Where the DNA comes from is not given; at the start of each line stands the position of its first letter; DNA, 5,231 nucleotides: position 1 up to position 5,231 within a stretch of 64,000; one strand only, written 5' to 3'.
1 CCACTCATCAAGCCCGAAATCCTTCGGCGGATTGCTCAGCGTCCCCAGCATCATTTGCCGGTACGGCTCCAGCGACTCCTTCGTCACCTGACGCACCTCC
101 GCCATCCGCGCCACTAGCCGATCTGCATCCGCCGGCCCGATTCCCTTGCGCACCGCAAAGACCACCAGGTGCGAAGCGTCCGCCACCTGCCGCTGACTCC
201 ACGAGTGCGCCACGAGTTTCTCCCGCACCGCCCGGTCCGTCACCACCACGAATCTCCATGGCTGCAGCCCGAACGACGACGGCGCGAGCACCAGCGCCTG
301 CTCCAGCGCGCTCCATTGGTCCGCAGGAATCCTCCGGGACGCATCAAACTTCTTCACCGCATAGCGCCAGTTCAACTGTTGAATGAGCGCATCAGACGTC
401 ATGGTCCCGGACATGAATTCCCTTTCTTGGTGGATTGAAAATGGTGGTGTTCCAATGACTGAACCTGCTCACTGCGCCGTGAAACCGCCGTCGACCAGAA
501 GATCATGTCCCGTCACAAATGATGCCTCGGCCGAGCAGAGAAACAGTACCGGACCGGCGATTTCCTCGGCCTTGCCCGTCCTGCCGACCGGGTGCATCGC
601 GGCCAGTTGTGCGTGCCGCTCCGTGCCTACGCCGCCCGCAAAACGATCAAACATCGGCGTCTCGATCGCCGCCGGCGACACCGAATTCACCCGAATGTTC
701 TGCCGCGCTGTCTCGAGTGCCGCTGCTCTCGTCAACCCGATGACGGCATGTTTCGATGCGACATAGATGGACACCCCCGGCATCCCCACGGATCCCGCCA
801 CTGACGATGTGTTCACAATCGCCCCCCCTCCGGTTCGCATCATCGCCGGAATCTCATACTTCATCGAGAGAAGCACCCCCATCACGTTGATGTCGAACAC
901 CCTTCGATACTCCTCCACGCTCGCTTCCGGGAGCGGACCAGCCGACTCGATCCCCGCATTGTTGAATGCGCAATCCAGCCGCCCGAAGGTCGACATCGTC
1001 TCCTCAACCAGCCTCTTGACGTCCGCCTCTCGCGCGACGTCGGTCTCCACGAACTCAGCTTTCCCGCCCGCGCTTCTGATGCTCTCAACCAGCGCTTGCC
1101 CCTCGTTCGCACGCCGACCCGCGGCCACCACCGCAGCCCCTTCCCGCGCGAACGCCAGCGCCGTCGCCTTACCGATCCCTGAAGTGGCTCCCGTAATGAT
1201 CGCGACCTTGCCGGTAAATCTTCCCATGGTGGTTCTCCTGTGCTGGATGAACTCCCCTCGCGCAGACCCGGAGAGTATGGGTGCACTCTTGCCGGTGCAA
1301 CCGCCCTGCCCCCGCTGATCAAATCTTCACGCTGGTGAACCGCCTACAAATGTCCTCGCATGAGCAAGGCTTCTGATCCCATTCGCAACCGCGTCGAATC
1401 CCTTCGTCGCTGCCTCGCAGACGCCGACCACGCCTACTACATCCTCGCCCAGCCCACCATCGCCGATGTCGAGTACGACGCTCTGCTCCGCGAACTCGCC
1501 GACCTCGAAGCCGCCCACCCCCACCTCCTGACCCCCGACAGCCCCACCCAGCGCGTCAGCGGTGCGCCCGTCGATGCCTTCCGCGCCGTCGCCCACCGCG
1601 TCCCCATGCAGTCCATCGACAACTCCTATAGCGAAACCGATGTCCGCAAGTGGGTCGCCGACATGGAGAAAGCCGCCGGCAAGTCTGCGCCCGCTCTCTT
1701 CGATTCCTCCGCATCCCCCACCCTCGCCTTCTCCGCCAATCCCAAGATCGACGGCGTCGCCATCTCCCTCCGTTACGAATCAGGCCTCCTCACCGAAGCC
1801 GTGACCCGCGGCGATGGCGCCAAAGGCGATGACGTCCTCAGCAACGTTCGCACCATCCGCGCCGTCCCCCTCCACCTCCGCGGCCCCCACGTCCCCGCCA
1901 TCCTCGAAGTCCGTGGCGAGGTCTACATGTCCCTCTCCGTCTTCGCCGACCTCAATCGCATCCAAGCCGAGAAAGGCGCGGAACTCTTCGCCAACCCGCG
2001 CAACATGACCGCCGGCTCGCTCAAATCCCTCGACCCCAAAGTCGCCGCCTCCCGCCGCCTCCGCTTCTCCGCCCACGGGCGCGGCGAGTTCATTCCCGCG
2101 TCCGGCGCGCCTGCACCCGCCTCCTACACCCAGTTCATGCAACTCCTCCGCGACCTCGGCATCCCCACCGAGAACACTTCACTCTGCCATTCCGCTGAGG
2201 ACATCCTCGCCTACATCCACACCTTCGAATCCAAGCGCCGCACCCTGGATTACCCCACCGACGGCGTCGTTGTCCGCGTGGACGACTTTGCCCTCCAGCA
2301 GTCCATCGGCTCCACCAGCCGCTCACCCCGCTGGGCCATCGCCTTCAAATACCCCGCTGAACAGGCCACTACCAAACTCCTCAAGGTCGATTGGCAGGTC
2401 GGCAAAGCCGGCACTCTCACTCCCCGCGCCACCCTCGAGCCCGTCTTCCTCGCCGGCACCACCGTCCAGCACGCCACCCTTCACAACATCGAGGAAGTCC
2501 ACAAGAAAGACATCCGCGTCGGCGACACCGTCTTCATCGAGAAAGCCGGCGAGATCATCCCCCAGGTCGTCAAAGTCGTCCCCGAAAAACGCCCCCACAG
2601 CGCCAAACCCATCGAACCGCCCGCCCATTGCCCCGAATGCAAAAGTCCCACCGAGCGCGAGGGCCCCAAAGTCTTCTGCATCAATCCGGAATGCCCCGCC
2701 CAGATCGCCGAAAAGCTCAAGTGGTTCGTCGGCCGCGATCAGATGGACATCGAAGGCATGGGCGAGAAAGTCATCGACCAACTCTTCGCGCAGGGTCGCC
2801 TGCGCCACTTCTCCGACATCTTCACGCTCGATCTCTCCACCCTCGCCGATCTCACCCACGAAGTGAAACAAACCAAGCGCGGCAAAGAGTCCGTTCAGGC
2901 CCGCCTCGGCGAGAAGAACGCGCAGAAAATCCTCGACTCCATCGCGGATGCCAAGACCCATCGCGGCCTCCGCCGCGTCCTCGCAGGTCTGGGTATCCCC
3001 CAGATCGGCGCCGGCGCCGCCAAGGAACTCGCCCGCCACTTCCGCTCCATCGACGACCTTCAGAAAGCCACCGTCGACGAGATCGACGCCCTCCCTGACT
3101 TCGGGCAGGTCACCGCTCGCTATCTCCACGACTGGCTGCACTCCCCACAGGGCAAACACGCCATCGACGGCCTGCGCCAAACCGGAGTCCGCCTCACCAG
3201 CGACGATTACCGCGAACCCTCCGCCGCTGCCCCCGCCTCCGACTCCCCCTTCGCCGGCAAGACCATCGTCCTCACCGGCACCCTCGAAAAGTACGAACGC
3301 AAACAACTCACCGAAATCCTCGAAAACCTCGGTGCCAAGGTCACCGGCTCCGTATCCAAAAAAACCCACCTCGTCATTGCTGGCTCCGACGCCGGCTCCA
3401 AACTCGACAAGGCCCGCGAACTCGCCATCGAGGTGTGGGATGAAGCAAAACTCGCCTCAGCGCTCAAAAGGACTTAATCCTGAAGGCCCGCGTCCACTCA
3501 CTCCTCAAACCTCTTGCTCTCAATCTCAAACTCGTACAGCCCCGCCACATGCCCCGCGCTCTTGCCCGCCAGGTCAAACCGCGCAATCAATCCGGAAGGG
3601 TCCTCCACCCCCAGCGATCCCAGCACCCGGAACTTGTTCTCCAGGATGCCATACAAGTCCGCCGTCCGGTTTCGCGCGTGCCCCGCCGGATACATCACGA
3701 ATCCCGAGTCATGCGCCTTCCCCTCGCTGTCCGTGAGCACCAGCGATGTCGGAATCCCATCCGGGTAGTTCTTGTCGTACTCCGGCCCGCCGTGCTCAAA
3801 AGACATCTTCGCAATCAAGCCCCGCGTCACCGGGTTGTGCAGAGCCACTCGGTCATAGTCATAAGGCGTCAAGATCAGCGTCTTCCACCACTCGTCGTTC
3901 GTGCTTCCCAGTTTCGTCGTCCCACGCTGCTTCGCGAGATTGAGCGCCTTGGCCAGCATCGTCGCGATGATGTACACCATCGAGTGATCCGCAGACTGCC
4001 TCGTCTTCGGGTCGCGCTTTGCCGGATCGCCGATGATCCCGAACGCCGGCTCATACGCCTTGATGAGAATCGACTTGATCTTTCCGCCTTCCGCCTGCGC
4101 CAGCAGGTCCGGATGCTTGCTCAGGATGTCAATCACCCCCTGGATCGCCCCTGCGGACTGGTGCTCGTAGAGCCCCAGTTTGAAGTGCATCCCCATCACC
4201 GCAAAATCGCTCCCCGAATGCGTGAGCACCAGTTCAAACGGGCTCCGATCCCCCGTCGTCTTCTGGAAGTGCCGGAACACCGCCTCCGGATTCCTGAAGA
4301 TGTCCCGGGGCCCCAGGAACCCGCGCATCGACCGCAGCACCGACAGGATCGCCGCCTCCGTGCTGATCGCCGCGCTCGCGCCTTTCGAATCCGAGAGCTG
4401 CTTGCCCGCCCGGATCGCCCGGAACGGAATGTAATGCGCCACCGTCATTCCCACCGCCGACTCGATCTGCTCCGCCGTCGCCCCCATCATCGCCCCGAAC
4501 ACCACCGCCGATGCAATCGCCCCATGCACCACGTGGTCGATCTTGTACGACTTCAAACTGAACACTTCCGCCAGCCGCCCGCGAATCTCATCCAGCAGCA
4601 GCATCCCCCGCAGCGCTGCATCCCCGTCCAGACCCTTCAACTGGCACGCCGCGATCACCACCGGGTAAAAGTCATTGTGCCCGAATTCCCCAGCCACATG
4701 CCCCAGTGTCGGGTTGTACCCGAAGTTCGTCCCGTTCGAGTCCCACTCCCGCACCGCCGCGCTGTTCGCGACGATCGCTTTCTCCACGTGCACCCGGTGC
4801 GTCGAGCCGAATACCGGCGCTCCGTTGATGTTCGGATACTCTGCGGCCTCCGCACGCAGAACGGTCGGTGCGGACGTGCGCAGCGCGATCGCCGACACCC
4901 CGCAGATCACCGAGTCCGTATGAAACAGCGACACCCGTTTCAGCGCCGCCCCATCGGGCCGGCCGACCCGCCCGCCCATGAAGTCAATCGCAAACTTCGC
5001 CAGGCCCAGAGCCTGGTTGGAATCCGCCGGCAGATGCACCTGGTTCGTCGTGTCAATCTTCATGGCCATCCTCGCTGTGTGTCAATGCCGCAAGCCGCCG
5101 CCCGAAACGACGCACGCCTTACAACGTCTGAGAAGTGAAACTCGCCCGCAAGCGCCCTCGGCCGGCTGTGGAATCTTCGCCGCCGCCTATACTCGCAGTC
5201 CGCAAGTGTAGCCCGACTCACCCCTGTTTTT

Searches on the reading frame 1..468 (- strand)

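Call 47: search_protein_families(library=pfam, proteins=[window:1-468:-], max_evalue=0.00001)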
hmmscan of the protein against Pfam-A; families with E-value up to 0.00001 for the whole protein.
window:1-468:- (156 aa): 1 family
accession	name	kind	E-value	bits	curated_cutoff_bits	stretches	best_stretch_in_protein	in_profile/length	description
PF00881.29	Nitroreductase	-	3.1e-14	53.9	23.5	1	33-108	2-76/167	Nitroreductase family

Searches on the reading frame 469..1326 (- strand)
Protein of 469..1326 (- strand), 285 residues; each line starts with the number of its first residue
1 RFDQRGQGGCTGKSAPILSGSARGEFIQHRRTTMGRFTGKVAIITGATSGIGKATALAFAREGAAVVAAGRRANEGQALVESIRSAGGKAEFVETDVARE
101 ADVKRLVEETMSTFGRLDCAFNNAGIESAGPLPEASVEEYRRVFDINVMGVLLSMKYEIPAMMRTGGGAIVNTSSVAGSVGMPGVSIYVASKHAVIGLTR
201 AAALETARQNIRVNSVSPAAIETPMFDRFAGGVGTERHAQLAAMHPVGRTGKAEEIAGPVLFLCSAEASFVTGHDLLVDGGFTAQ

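Call 47: search_protein_families(library=pfam, proteins=[window:469-1326:-], max_evalue=0.00001)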
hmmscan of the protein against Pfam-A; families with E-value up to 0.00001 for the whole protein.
window:469-1326:- (285 aa): 3 families
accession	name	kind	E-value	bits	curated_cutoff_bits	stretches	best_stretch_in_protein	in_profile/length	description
PF13561.12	adh_short_C2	-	2.8e-68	230.5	27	1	46-283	1-236/236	Enoyl-(Acyl carrier protein) reductase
PF00106.31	adh_short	-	3.6e-59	200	26.6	1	40-227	1-188/195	short chain dehydrogenase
PF08659.16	KR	-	3.1e-15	57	22.6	1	42-195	3-156/180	KR domain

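Call 53: find_encoding_contigs(protein=window:469-1227:-, flank=10000, max_places=6)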
Protein window:469-1227:- (252 aa): 1 contig read that carries it; 1 place shown.
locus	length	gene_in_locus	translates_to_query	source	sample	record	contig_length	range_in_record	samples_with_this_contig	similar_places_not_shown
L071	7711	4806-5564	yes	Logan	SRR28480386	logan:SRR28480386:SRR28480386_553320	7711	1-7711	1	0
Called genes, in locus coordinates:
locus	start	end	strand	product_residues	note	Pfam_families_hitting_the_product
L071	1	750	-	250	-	?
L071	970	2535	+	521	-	PF03972:MmgE_PrpD_N, PF19305:MmgE_PrpD_C (weak)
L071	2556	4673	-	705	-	PF22745:Nlig-Ia, PF01653:DNA_ligase_aden, PF03120:OB_DNA_ligase, PF12826:HHH_2, PF14520:HHH_5 (weak), PF00533:BRCT, PF12738:PTCB-BRCT (weak)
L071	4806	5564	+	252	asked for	PF00106:adh_short, PF08659:KR, PF01370:Epimerase (faint), PF13561:adh_short_C2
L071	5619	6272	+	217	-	PF00881:Nitroreductase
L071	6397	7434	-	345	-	PF03413:PepSY (weak)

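Call 57: search_protein_families(library=pfam, proteins=[L071:1-750:-, L071:6397-7434:-], max_evalue=0.01)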
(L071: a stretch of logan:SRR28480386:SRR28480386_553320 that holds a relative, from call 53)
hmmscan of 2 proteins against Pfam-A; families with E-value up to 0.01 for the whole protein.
L071:1-750:- (250 aa): 2 families
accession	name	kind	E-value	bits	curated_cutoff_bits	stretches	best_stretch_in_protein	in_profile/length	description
PF00108.29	Thiolase_N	-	6e-75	252.4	26.4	1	8-250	2-246/260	Thiolase, N-terminal domain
PF00109.32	ketoacyl-synt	-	0.00053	20.1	20.8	1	84-124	167-207/252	Beta-ketoacyl synthase, N-terminal domain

L071:6397-7434:- (345 aa): 1 family
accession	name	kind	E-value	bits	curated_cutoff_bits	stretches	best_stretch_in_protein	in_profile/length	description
PF03413.25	PepSY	-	1.1e-15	58.2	24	2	123-185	1-57/60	Peptidase propeptide and YPEB domain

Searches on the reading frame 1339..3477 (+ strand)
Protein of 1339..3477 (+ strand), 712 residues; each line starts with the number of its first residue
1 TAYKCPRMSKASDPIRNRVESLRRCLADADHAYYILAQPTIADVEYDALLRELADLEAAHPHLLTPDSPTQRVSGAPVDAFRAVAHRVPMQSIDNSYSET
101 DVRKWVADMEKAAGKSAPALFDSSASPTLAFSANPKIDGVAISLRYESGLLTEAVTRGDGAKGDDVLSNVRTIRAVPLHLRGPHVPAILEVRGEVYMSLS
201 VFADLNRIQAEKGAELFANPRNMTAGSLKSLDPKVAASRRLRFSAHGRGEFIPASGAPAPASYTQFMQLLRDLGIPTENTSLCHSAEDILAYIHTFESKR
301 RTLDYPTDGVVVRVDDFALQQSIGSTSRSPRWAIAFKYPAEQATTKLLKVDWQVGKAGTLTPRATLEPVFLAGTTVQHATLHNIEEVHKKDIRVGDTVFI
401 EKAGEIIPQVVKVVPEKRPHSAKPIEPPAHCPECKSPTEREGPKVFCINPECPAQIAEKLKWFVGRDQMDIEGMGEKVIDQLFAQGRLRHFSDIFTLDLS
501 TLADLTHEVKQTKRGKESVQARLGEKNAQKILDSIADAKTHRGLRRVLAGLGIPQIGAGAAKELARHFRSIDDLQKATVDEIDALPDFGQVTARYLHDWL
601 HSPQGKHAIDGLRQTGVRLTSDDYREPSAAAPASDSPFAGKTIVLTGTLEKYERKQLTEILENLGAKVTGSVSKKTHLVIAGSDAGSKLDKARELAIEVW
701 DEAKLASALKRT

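Call 47: search_protein_families(library=pfam, proteins=[window:1339-3477:+], max_evalue=0.00001)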
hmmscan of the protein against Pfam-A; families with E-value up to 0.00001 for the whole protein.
window:1339-3477:+ (712 aa): 6 families
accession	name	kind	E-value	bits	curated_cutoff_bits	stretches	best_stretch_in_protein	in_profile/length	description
PF01653.23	DNA_ligase_aden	-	6.8e-79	265.4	27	1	80-341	3-253/253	NAD-dependent DNA ligase adenylation domain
PF03120.22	DNA_ligase_OB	-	2.6e-33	114.2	32.9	1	344-421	1-78/79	NAD-dependent DNA ligase OB-fold domain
PF12826.13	HHH_2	-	1.2e-16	61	27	1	546-607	1-62/64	Helix-hairpin-helix motif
PF00533.33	BRCT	-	2.1e-15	57.1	21.3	1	635-702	3-71/78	BRCA1 C Terminus (BRCT) domain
PF14520.12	HHH_5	-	6.6e-09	36.6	27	0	551-594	5-49/57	Helix-hairpin-helix domain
PF12738.14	PTCB-BRCT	-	1.6e-06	28.4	22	1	643-699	3-58/63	twin BRCT domain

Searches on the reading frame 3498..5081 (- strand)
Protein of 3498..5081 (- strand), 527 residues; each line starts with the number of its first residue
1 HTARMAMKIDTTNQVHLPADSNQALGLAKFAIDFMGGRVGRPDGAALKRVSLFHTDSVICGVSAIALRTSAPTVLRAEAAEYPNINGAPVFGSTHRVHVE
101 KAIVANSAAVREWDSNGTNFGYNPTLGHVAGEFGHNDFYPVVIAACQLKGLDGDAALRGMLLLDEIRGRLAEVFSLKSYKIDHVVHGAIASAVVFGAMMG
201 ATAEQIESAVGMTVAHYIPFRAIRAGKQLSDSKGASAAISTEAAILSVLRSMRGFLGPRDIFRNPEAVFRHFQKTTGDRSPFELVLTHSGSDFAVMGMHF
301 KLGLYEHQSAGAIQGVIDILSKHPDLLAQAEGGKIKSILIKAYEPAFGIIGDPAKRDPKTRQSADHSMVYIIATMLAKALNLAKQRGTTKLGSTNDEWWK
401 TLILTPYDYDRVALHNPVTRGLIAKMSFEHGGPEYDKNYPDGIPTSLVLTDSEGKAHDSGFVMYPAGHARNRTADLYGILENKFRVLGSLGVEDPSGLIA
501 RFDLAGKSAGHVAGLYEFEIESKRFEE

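Call 47: search_protein_families(library=pfam, proteins=[window:3498-5081:-], max_evalue=0.00001)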
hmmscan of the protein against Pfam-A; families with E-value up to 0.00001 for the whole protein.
window:3498-5081:- (527 aa): 2 families
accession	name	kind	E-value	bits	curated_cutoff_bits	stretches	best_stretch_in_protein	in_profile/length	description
PF03972.19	MmgE_PrpD_N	-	1.9e-29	103.1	32.1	1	43-274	16-237/244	MmgE/PrpD N-terminal domain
PF19305.4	MmgE_PrpD_C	-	1.5e-14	54.6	32.1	1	309-378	7-69/173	MmgE/PrpD C-terminal domain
